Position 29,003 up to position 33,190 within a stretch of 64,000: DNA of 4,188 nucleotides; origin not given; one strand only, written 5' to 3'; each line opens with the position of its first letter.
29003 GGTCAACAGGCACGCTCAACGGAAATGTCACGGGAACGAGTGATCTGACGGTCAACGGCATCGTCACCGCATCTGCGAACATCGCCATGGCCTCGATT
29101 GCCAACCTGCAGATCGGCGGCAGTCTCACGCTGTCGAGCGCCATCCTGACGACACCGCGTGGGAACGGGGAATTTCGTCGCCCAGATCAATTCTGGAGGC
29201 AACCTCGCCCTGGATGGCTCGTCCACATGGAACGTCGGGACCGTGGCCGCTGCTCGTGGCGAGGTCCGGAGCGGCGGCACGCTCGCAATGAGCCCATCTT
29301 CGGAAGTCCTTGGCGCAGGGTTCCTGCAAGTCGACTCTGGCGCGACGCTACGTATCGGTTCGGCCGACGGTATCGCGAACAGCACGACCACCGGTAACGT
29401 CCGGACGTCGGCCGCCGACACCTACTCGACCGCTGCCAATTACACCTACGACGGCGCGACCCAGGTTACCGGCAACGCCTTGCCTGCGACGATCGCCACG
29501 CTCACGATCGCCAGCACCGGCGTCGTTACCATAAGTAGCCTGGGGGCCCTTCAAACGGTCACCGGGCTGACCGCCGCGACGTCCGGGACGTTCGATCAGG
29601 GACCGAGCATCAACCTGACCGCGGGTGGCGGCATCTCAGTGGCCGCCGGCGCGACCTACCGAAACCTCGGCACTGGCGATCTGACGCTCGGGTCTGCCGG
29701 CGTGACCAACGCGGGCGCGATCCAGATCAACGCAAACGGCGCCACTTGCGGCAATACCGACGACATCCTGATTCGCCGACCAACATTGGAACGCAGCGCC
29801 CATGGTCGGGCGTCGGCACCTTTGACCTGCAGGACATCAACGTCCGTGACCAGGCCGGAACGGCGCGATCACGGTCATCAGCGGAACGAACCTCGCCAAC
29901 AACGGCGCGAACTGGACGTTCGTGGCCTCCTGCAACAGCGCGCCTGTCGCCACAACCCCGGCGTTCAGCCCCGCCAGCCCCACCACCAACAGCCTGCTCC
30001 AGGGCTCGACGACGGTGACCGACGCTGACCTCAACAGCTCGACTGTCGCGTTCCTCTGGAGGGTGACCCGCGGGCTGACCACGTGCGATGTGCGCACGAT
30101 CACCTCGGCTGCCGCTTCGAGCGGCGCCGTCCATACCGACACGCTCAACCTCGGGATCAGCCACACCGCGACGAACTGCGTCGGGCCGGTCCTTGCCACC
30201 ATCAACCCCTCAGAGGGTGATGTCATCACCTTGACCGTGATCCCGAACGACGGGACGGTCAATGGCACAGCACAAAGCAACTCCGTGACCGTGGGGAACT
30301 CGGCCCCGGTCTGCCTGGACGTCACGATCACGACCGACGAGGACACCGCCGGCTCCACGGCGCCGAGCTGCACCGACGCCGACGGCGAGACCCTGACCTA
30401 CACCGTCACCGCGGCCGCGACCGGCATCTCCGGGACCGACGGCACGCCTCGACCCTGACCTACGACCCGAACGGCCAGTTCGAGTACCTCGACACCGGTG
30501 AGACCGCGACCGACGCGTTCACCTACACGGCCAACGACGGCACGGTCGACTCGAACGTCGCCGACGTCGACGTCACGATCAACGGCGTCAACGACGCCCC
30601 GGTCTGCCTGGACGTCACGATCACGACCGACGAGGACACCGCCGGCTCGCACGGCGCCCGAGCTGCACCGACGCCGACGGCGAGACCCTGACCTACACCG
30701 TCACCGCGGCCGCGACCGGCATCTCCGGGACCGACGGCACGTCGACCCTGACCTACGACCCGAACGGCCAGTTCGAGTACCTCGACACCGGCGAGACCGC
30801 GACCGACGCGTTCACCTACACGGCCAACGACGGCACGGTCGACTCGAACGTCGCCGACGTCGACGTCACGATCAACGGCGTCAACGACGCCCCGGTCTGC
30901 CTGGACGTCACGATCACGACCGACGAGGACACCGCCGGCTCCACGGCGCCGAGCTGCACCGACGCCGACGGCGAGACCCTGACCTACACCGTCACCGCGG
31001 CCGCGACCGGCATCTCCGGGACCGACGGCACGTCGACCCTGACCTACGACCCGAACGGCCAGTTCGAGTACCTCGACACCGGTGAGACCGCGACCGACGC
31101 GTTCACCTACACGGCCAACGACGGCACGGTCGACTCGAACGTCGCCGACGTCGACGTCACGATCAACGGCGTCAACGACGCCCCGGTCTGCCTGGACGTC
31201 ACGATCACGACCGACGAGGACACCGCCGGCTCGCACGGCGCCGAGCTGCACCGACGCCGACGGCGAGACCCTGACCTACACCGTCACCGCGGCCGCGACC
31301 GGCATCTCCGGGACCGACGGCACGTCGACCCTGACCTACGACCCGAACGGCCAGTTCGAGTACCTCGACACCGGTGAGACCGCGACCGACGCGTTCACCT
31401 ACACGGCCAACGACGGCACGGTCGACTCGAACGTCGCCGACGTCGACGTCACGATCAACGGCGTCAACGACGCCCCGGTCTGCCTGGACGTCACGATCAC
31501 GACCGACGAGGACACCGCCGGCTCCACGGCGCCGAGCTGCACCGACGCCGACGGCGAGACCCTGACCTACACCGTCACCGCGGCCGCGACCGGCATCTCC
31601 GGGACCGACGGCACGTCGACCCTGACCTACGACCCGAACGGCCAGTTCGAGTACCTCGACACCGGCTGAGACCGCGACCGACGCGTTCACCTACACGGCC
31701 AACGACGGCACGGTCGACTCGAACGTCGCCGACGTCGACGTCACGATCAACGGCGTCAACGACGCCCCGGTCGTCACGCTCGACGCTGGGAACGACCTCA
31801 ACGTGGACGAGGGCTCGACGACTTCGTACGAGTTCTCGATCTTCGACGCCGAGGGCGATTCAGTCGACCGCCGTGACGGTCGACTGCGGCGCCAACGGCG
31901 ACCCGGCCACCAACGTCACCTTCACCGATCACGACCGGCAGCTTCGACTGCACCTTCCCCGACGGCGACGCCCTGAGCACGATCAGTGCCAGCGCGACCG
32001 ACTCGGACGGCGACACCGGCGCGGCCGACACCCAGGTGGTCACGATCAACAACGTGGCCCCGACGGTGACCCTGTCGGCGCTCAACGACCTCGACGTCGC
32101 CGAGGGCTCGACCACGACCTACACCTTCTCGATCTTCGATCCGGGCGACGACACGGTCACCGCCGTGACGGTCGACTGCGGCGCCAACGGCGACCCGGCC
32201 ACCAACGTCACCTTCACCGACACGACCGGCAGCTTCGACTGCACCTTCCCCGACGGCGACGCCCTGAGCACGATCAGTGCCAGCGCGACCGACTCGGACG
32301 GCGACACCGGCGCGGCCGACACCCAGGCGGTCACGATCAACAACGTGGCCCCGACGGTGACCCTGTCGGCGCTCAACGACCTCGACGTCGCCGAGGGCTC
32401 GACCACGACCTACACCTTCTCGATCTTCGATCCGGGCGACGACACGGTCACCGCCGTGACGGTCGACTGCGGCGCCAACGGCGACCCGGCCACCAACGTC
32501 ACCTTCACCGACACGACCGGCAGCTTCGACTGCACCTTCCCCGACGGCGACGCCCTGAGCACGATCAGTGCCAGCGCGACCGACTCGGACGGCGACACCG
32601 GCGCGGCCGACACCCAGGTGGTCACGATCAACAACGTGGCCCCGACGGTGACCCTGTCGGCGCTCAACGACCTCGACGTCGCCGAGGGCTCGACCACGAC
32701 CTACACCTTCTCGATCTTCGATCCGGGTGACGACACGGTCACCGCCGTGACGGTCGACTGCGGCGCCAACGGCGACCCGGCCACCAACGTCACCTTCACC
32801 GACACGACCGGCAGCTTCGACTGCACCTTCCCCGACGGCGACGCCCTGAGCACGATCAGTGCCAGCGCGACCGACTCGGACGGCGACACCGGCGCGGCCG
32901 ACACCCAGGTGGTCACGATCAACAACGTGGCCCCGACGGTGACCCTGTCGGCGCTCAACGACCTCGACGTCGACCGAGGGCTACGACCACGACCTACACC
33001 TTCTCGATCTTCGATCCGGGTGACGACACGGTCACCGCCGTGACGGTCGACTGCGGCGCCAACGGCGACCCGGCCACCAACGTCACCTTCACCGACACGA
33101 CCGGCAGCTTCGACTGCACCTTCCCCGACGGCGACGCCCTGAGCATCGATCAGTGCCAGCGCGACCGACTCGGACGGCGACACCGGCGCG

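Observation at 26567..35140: An ~8.6-kb composite subtilase-adhesin whose parts are strung across all three frames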

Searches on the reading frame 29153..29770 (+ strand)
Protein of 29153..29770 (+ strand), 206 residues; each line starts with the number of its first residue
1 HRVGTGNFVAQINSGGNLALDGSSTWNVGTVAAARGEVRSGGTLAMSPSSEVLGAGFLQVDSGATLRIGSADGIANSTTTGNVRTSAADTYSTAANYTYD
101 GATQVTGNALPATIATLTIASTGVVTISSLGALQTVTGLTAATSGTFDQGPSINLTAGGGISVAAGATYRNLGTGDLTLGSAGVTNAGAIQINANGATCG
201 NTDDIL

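Call 54: predict_structure(protein=window:29153-29770:+)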
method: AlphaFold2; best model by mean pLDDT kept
length: 206 residues; sequences in the alignment: 1
mean_pLDDT: 46.8   pTM: 0.42
mean pLDDT of the five models: 46.8, 44.5, 43.3, 41.9, 40.8
residues with pLDDT >= 90: 0; 70-90: 3; 50-70: 95; < 50: 108
segments of 3 or more residues with pLDDT < 50: 1-17, 19-94, 131-133, 200-202, 204-206
pLDDT, mean of each block of 10 residues (from residue 1): 37 43 37 29 31 37 38 34 32 51 52 64 55 58 58 53 60 58 55 54 47
secondary structure, 60 per line:
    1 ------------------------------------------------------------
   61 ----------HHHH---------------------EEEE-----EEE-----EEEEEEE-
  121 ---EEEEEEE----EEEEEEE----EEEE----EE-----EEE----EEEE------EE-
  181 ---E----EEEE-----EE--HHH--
elements in order: H71-74 E96-99 E105-107 E113-119 E124-130 E135-141 E146-149 E161-163 E168-171 E189-192

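Call 68: search_protein_families(library=pfam, proteins=[window:29153-29770:+], max_evalue=5)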
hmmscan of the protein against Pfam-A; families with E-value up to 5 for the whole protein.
window:29153-29770:+ (206 aa): 0 families

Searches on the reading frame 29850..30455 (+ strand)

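Call 6: search_protein_families(library=pfam, proteins=[window:29850-30455:+], max_evalue=0.01)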
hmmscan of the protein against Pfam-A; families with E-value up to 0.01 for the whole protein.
window:29850-30455:+ (202 aa): 2 families
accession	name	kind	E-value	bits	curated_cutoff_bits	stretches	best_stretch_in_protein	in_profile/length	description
PF17803.7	Cadherin_4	-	9.9e-05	23.2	25.1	1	145-190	6-56/71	Bacterial cadherin-like domain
PF10371.14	EKR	-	0.0096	16.2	27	0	103-142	8-48/55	Domain of unknown function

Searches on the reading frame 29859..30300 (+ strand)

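Call 68: search_protein_families(library=pfam, proteins=[window:29859-30300:+], max_evalue=5)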
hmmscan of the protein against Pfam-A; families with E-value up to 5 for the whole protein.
window:29859-30300:+ (147 aa): 2 families
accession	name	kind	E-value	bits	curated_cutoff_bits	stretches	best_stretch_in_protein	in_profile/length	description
PF10371.14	EKR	-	0.0061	16.8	27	1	100-139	8-48/55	Domain of unknown function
PF21158.3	flgK_1st_1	-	0.05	14.1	24.2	1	48-105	18-72/81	Flagellar hook-associated protein 1, D2-like domain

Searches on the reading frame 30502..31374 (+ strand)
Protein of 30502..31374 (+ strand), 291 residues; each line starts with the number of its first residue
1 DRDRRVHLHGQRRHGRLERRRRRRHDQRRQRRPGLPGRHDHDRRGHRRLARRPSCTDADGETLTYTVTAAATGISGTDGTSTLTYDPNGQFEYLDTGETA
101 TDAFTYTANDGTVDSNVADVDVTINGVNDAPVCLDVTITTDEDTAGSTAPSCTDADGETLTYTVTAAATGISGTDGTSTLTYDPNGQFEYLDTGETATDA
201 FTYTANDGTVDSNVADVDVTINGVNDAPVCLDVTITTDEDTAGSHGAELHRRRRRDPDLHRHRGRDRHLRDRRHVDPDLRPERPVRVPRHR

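Call 6: search_protein_families(library=pfam, proteins=[window:30502-31374:+], max_evalue=0.01)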
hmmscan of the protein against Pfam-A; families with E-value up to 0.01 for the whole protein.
window:30502-31374:+ (291 aa): 2 families
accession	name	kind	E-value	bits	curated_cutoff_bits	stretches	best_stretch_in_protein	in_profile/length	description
PF17803.7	Cadherin_4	-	1.1e-16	61.5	25.1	2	118-190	1-71/71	Bacterial cadherin-like domain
PF17963.7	Big_9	-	1.2e-15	58.6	23.6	2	128-220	1-89/89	Bacterial Ig domain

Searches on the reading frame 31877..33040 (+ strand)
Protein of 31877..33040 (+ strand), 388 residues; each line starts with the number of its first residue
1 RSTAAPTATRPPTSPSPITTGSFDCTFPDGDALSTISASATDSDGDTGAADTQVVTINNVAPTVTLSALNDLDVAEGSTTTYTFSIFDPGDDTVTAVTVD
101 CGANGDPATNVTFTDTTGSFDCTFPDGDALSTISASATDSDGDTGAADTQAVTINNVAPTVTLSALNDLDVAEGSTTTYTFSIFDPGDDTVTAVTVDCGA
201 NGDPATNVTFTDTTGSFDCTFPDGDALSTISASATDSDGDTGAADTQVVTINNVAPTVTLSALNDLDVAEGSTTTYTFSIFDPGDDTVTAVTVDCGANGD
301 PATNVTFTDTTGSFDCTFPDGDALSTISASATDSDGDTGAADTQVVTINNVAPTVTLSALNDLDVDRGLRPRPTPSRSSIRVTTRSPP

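Call 6: search_protein_families(library=pfam, proteins=[window:31877-33040:+], max_evalue=0.01)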
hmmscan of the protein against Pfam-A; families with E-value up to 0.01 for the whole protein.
window:31877-33040:+ (388 aa): 5 families
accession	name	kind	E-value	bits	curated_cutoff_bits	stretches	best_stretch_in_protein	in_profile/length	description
PF01336.31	tRNA_anti-codon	-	3.2e-05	24.2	27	0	103-129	12-38/75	OB-fold nucleic acid binding domain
PF03743.19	TrbI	-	9.4e-05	22.8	35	0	217-248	73-99/188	Bacterial conjugation TrbI-like protein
PF02883.26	Alpha_adaptinC2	-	0.0026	18.4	27.6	0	13-62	35-89/111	Adaptin C-terminal domain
PF10633.15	NPCBM_assoc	-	0.0047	17.5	24.4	0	76-100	3-27/78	NPCBM-associated, NEW3 domain of alpha-galactosidase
PF23826.1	DUF7196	-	0.0077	16.9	27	0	198-229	5-33/68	Domain of unknown function (DUF7196)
